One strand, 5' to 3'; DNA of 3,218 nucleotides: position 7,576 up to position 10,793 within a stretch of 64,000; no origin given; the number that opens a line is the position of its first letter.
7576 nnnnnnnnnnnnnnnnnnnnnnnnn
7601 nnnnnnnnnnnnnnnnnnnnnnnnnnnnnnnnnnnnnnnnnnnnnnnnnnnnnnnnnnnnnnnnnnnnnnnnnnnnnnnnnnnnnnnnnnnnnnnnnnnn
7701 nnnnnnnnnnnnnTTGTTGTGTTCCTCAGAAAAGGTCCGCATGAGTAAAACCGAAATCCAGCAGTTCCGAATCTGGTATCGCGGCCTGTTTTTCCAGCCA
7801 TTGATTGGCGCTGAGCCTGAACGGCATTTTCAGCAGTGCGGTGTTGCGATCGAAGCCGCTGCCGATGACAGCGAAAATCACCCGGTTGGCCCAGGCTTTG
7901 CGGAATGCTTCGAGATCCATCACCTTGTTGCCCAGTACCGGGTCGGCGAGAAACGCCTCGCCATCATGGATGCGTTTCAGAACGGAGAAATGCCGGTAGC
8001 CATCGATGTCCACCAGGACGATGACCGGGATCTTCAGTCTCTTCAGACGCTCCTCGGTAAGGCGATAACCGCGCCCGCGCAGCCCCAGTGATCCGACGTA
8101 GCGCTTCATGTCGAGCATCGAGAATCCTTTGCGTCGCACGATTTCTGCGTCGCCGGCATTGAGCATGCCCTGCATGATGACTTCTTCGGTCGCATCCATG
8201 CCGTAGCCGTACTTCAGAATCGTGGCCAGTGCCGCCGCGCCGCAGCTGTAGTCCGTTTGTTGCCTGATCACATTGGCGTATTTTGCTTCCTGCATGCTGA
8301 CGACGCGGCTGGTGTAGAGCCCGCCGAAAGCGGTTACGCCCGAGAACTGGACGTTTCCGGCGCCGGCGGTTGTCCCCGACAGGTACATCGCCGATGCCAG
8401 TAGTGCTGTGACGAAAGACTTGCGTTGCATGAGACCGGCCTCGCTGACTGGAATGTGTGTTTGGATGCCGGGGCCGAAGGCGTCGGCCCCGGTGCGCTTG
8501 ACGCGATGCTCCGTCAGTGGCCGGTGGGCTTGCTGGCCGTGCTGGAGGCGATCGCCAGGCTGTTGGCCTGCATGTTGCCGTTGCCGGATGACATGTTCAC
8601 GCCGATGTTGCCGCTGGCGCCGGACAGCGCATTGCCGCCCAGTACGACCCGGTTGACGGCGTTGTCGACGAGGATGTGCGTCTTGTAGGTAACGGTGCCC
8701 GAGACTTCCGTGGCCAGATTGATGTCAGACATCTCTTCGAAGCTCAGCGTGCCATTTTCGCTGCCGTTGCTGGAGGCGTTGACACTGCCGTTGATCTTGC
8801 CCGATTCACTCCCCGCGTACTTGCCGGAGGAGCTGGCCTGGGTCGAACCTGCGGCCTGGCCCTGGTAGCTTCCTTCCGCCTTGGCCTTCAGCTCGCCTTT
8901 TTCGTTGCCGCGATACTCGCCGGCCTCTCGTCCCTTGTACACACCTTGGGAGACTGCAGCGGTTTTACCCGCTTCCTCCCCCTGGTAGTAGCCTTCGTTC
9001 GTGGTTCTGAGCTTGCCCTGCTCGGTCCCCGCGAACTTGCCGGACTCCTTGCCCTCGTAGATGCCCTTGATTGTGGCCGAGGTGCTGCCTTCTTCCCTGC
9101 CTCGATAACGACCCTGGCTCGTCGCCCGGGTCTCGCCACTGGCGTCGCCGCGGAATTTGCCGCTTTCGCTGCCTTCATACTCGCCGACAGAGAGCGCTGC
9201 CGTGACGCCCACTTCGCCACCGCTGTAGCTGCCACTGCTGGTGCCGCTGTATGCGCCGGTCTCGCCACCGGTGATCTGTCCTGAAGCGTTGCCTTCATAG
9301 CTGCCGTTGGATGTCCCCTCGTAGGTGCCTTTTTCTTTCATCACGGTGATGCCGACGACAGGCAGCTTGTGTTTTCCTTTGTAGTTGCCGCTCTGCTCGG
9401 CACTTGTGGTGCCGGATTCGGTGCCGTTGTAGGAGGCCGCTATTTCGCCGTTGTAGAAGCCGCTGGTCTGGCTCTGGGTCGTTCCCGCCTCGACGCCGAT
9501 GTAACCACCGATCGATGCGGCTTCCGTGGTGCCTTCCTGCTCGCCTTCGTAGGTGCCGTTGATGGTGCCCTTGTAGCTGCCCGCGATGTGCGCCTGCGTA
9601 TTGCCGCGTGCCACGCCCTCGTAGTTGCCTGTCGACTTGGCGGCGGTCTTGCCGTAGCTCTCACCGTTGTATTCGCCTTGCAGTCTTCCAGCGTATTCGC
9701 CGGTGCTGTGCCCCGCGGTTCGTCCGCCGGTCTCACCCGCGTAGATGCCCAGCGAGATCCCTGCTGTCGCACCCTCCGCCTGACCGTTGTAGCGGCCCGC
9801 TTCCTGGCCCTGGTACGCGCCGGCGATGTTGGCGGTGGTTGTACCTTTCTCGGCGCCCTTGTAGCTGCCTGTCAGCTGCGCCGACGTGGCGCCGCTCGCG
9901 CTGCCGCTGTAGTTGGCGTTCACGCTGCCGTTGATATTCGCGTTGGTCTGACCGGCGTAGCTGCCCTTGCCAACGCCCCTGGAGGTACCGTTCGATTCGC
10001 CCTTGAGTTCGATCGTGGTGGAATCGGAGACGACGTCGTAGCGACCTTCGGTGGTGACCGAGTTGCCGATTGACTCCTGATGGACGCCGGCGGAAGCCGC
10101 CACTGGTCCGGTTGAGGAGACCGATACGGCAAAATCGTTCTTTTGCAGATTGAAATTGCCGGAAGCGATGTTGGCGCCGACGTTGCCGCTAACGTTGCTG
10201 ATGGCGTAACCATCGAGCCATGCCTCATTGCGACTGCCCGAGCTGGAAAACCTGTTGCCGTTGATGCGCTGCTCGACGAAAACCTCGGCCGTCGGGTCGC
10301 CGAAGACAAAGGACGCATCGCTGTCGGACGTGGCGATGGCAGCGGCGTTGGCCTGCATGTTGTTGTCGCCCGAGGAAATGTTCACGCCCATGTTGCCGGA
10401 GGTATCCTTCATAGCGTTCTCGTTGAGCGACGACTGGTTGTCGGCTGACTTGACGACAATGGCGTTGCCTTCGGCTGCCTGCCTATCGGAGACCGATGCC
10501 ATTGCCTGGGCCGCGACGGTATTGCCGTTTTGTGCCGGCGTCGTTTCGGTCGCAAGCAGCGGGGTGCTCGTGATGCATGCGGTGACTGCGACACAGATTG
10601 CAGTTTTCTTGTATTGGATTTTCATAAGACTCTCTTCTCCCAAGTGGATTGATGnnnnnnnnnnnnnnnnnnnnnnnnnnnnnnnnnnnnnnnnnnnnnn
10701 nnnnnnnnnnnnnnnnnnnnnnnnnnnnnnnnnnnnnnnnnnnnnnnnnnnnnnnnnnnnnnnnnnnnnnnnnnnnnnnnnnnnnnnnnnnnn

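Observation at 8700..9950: FapC-like subunit with a ~450-residue linker built from ~40 imperfect 11-residue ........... repeats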

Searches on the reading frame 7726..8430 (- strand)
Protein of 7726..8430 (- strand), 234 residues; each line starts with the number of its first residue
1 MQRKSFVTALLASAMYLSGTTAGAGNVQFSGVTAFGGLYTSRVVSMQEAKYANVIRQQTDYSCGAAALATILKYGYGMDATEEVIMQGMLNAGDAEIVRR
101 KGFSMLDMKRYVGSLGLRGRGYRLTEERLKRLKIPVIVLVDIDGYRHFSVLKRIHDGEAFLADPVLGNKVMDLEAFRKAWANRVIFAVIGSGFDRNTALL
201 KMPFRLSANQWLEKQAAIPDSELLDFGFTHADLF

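Call 6: search_protein_families(library=pfam, proteins=[window:7726-8430:-], max_evalue=0.01)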
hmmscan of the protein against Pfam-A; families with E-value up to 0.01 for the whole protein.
window:7726-8430:- (234 aa): 1 family
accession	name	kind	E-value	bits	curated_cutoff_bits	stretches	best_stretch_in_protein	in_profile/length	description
PF03412.21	Peptidase_C39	-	7e-22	78.1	22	1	53-186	3-127/133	Peptidase C39 family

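Call 7: search_protein_families(library=ncbifam, proteins=[window:7726-8430:-], max_evalue=0.01)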
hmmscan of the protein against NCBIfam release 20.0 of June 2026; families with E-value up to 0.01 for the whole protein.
window:7726-8430:- (234 aa): 7 families
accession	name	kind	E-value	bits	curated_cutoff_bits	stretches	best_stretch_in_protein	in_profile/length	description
NF058616.2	C39_FapD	equivalog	2.7e-75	252.5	330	1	14-234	6-224/224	fibril amyloid maturation endopeptidase FapD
NF050078.1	pilus_FilB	exception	1.9e-37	129.1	475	1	46-189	55-199/277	putative pilus system C39 family peptidase FilB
TIGR03796.1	NHLM_micro_ABC1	equivalog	3.8e-13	48.5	853.3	1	57-203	7-142/710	NHLP family bacteriocin export ABC transporter peptidase/permease/ATPase subunit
NF045998.1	cleave_ABC_plasm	equivalog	1.7e-09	36.5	500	1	101-187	39-128/673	Mbov_0121 family peptidase domain-containing ABC transporter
TIGR01846.1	type_I_sec_HlyB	subfamily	0.00067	18.1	725.55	1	101-187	30-113/694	type I secretion system permease/ATPase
TIGR01193.1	bacteriocin_ABC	subfamily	0.004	15.7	523.85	1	60-190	4-131/708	peptide cleavage/export ABC transporter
NF033920.0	C39_PA2778_fam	equivalog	0.0099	15.3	150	0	57-90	9-41/255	PA2778 family cysteine peptidase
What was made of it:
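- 7726..8430 (-): fapD, C39 peptidase. NCBIfam C39_FapD E 2.7e-75; Pfam Peptidase_C39 (calls 6, 7).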

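Call 74: find_encoding_contigs(protein=window:7726-8430:-, flank=3000, max_places=4)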
Protein window:7726-8430:- (234 aa): 3 contigs read that carry it; 1 place shown.
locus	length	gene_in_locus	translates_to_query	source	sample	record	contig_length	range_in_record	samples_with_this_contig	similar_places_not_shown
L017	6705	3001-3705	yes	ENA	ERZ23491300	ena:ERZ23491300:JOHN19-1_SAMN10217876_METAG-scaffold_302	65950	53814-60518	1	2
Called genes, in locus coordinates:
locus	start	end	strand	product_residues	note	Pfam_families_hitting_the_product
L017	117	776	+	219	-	PF27129:FapBC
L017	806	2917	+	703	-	-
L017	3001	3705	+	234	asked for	PF03412:Peptidase_C39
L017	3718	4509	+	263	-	-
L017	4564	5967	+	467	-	-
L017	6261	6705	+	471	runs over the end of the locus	PF20161:VpsR, PF00158:Sigma54_activat, PF14532:Sigma54_activ_2, PF25601:AAA_lid_14, PF02954:HTH_8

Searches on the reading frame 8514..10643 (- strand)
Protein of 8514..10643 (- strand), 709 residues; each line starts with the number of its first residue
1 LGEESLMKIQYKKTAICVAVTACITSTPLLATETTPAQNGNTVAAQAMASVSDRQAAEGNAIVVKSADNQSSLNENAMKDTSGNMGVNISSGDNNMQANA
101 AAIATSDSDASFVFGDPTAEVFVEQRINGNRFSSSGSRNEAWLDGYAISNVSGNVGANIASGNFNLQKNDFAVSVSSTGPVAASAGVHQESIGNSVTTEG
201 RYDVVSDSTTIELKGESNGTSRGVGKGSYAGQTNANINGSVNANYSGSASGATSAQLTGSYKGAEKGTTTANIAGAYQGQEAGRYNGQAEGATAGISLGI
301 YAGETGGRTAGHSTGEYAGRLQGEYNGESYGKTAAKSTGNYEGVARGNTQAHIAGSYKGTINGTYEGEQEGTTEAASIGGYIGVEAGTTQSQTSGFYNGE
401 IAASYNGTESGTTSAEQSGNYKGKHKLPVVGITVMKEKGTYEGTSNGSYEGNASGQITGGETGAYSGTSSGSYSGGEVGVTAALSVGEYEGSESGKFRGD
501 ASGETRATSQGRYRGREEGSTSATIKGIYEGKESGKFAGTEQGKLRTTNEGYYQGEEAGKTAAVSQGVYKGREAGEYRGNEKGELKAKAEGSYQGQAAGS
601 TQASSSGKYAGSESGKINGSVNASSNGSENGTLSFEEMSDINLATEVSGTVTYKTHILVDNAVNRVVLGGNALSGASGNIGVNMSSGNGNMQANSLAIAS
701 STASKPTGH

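Call 6: search_protein_families(library=pfam, proteins=[window:8514-10643:-], max_evalue=0.01)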
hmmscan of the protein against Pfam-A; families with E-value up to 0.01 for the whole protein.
window:8514-10643:- (709 aa): 0 families

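Call 7: search_protein_families(library=ncbifam, proteins=[window:8514-10643:-], max_evalue=0.01)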
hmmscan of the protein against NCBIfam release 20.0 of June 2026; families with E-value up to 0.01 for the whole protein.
window:8514-10643:- (709 aa): 2 families
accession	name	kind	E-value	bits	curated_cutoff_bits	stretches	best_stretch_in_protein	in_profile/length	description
NF058558.2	AmldFbnFapC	equivalog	6e-45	154.3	195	1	7-701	1-317/321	amyloid-like fimbrin subunit FapC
NF058557.1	FblAmlydFapB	equivalog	2.5e-08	33.8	190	2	36-109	51-124/190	fibril amyloid subunit FapB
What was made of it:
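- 8514..10625 (-): fapC gene (703 aa plus stop); major Fap amyloid subunit. NCBIfam FapC model E 6e-45 (call 7).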

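Call 12: find_homologous_proteins(query=window:8514-10643:-, max_evalue=0.001)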
Query window:8514-10643:- (709 aa): 20 proteins with E <= 0.001 among 8000 candidates.
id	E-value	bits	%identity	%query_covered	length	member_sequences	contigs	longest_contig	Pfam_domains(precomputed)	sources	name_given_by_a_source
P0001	1.8e-41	161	38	32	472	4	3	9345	PF27129.1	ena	-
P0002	1.9e-37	147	42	24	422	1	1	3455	PF27129.1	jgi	jgi:hypothetical protein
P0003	4.1e-36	143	33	32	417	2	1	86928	PF27129.1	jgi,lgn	jgi:hypothetical protein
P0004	5.1e-35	139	41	23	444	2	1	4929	PF27129.1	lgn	-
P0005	1.5e-34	138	39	21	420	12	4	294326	PF27129.1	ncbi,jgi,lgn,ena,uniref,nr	ncbi:adhesin [Rhodanobacter sp. T12-5]|uniref:adhesin n=1 Tax=Rhodanobacter sp. T12-5 TaxID=2024611 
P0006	1.6e-34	138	39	26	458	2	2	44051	PF27129.1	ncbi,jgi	ncbi:MAG: hypothetical protein P8Y64_07520 [Gammaproteobacteria bacterium]|jgi:hypothetical protein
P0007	7.1e-34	136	45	22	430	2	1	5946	PF27129.1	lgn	-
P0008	1.4e-33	135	38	27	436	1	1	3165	PF27129.1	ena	-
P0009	1.8e-31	128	33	37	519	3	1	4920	PF27129.1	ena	-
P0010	3.7e-31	127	39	26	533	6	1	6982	PF27129.1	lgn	-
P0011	4.6e-31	126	39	27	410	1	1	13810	PF27129.1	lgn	-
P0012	5.5e-31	126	37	24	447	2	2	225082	PF27129.1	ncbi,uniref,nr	ncbi:hypothetical protein [Amphritea balenae]|uniref:Adhesin n=1 Tax=Amphritea balenae TaxID=452629 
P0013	1.4e-30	125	39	24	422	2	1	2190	PF27129.1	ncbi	-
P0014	7.0e-30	122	38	24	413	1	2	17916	PF27129.1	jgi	jgi:hypothetical protein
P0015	7.4e-30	122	38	24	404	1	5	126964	PF27129.1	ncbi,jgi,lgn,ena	jgi:hypothetical protein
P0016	1.4e-29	121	38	23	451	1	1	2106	PF27129.1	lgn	-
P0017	2.0e-29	121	38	24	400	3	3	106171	PF27129.1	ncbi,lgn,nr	ncbi:MAG: hypothetical protein Q8J59_08785 [Methylotenera sp.]|nr:hypothetical protein [Methylotener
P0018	8.6e-29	119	37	26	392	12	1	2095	PF27129.1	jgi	-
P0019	9.7e-29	119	39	21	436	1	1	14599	PF27129.1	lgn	-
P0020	1.1e-28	118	38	27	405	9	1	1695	PF27129.1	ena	-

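Call 49: find_related_loci(query=A2, collection=metagenome_contigs, flank=6000)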
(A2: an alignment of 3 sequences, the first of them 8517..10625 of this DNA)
Query A2 (703 aa) in metagenome_contigs; peptide patterns used: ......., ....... (x = any residue, [..] = any of these).
194 stretches matched a pattern; 5 encode a relative of the query (tblastn E <= 1e-3); 5 distinct loci.
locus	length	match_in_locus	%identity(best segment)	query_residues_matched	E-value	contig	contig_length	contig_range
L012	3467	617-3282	97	1-703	0e+0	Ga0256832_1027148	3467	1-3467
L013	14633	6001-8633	59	1-703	0e+0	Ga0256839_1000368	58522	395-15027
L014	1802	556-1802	74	1-695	5e-80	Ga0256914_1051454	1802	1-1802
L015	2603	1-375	73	56-703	1e-41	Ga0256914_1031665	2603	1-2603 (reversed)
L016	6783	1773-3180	37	33-703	5e-9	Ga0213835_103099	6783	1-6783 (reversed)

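Call 57: predict_structure(alignment_id=A1)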
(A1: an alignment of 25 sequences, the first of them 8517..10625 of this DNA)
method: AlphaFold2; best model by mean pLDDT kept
length: 703 residues; sequences in the alignment: 25
mean_pLDDT: 49.6   pTM: 0.38
mean pLDDT of the five models: 49.6, 47.8, 47.2, 46.0, 41.8
residues with pLDDT >= 90: 0; 70-90: 199; 50-70: 78; < 50: 426
segments of 3 or more residues with pLDDT < 50: 1-7, 20-37, 102-107, 228-621
pLDDT, mean of each block of 10 residues (from residue 1): 48 53 42 49 81 82 85 80 83 74 50 82 84 86 79 83 78 72 84 77 72 62 54 38 31 31 33 32 31 32 32 31 34 34 32 32 33 29 32 31 29 30 33 33 31 29 29 29 32 32 32 31 31 31 31 32 31 34 33 35 36 43 59 60 77 76 83 80 79 66 48
secondary structure, 60 per line:
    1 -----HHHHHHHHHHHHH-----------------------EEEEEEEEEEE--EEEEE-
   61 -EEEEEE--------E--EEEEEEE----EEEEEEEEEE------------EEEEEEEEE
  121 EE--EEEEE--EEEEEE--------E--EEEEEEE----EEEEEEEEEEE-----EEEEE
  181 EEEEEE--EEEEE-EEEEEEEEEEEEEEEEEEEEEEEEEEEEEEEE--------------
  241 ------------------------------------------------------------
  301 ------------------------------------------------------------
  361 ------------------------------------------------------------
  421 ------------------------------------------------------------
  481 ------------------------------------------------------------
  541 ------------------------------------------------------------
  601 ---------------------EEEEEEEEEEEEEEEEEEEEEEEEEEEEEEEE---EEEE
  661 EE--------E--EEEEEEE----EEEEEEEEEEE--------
elements in order (helices of 4 or more, strands of 3 or more residues): H6-18 E42-52 E55-59 E62-67 E79-85 E90-99 E112-122 E125-129 E132-137 E149-155 E160-170 E176-186 E189-193 E195-226 E622-653 E657-662 E674-680 E685-695
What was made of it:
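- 10548..10625 (-): Probable Sec signal peptide (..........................). AF2 places a helix at 6-18 (call 57).
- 10326..10439 (-): Fap imperfect repeat R1. AF2 pLDDT is about 80-85 (call 57).
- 9948..10043 (-): N-terminal base of L2, predicted as one 32-residue beta strand (aa 195-226 of the 703-aa protein). AF2 with alignment A1, pLDDT 54-77 (call 57).
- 8667..8762 (-): C-terminal base of L2, predicted as one 32-residue beta strand (aa 622-653 of the 703-aa protein). AF2 with alignment A1, pLDDT 59-77 (call 57).
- On FapC (major Fap amyloid subunit): In the AF2 model the repeats are beta-rich with pLDDT 72-86 (call 57).
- AF2 with an alignment predicts two equal 32-residue strands at the two bases of L2 (call 57).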

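Call 59: search_solved_structures(query=A1, max_evalue=0.01)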
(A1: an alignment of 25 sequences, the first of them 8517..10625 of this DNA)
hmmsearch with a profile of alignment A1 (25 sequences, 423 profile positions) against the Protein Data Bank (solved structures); distinct sequences matched with E-value up to 0.01: 2.
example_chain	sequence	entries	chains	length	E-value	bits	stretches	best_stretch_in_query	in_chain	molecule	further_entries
9nqd_3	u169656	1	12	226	3.5e-37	131.6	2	74-227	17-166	Functional amyloid subunit FapC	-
9u4u_A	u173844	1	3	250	9.9e-36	126.9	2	74-228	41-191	Functional amyloid subunit FapC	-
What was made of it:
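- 8514..10625 (-): Profile A1 hits the solved FapC structures 9nqd and 9u4u at about E 1e-36 (call 59).
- On FapC (major Fap amyloid subunit): Profile A1 against PDB gives 9nqd E 3.5e-37 and 9u4u E 9.9e-36 (call 59).
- The FapC profile hits solved FapC fibril structures at about E 1e-36 (call 59).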

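Call 60: fold_search(model_id=the predicted structure, library=pdb)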
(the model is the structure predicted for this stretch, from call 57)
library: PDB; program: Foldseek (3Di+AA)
matches with E <= 10: 54; with E <= 0.001: 1
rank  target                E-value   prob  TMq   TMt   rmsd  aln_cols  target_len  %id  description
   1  9u4u_A                4.4e-06  1.00  0.08  0.34  15.0       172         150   22  Structure of the functional amyloid FapC from Pseudomonas sp.UK4 (released 2025-08-06)
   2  8jlh_C                7.7e-02  0.03  0.05  0.12  15.1       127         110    9  Cryo-EM structure of SV2A dimer in complex with BoNT/A2 Hc and levetiracetam (released 2024-05-01)
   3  4qrk                  1.0e-01  0.03  0.05  0.10  19.1       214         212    8  Crystal structure of a putative cell adhesion protein (CLOSPO_03726) from Clostridium sporogenes ATCC 15579 at 1.95 A re (released 2014-07-23)
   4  8jli_A                1.5e-01  0.02  0.04  0.04  18.5       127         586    9  Cryo-EM structure of SV2A dimer in complex levetiracetam (released 2024-05-01)
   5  8enq_A                2.2e-01  0.04  0.05  0.18  15.5       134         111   13  E. coli CsgA fibril (218-pixel box size) (released 2023-10-04)
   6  8jlg_A                3.1e-01  0.01  0.03  0.11  17.8       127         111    6  Cryo-EM structure of SV2A in complex with BoNT/A2 Hc (released 2024-05-01)
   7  6a8k                  5.0e-01  0.01  0.04  0.06  17.2       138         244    8  Crystal structure of Ice-binding Protein from a Sea-Ice Microalga (released 2018-11-07)
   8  5moy_B                5.9e-01  0.01  0.04  0.11  16.2       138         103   11  Crystal structure of the BoNT/A2 receptor-binding domain in complex with the luminal domain of its neuronal receptor S (released 2017-03-15)
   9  9nqd_0                6.6e-01  0.04  0.08  0.20  13.5       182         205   21  Structure of Pseudomonas FapC Biofilm-Forming Functional Amyloid (released 2025-06-25)
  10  3uyv_A                7.8e-01  0.01  0.03  0.07  18.2       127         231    9  Crystal structure of a glycosylated ice-binding protein (LeIBP) from Arctic yeast (released 2012-02-29)
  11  9fyq_A                7.8e-01  0.01  0.04  0.04  16.8       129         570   11  Cryo-EM structure of native SV2A in complex with TeNT-Hc, gangliosides and Pro-Macrobody 5 (released 2025-05-21)
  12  6n2b_B                1.1e+00  0.01  0.03  0.05  20.9       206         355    8  The Crystal Structure of Caldicellulosiruptor kristjanssonii Tapirin C-terminal domain (released 2018-12-19)
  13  9lhn_B                1.1e+00  0.01  0.03  0.06  17.0       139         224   12  Crystal structure of Ice binding protein from Candidatus Cryosericum odellii SMC5 (released 2025-09-03)
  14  4jra_D                1.6e+00  0.01  0.03  0.13  16.9       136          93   10  CRYSTAL STRUCTURE OF THE BOTULINUM NEUROTOXIN A RECEPTOR-BINDING DOMAIN IN COMPLEX WITH THE LUMINAL DOMAIN Of SV2C (released 2013-11-20)
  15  7ehk                  1.6e+00  0.01  0.03  0.07  20.1       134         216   13  Crystal structure of C107S mutant of FfIBP (released 2022-03-02)
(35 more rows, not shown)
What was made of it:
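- Closest known: Pseudomonas FapC. Same: Profile and fold searches return these proteins first (calls 7, 59, 60).
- The top Foldseek hit is 9u4u_A FapC (call 60).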

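Call 69: find_homologous_proteins(query=A1, max_evalue=1e-10)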
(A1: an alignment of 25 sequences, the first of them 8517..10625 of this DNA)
Query A1 (25 sequences) (703 aa, profile of the alignment): 14 proteins with E <= 1e-10 among 8000 candidates.
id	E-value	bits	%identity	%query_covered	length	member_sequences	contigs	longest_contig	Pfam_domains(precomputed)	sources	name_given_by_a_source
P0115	3.3e-157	542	36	21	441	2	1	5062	PF27129.1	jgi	jgi:hypothetical protein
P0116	4.5e-145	502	35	51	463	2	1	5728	PF27129.1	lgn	-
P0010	1.6e-114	401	39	26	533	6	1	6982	PF27129.1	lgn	-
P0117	2.0e-114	401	34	29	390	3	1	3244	PF27129.1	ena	-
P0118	1.7e-95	339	41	18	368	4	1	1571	PF27129.1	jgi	jgi:hypothetical protein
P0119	2.9e-95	338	36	22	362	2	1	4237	PF27129.1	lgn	-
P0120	7.0e-94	333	39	24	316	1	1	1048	PF27129.1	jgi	jgi:hypothetical protein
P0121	2.8e-93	331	49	14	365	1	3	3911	PF27129.1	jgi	jgi:hypothetical protein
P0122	2.9e-83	298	41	22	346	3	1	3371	PF27129.1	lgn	-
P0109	7.3e-77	277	61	38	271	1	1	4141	PF27129.1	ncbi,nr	ncbi:MAG TPA: hypothetical protein ENI98_05545, partial [Gammaproteobacteria bacterium]|nr:hypotheti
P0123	2.4e-71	259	36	27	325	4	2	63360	PF27129.1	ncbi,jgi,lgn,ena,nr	ncbi:MAG TPA: hypothetical protein VKY38_05165 [Azoarcus sp.]|nr:hypothetical protein [Azoarcus sp.]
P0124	7.0e-63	231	35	26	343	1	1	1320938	PF27129.1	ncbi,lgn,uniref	ncbi:heme utilization protein [Pseudomonas knackmussii]|uniref:heme utilization protein n=1 Tax=Pseu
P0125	1.0e-62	231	38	22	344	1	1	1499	PF27129.1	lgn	-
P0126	5.5e-56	209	42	26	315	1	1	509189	PF27129.1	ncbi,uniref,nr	ncbi:hypothetical protein [Atopomonas sediminilitoris]|uniref:hypothetical protein n=1 Tax=Atopomona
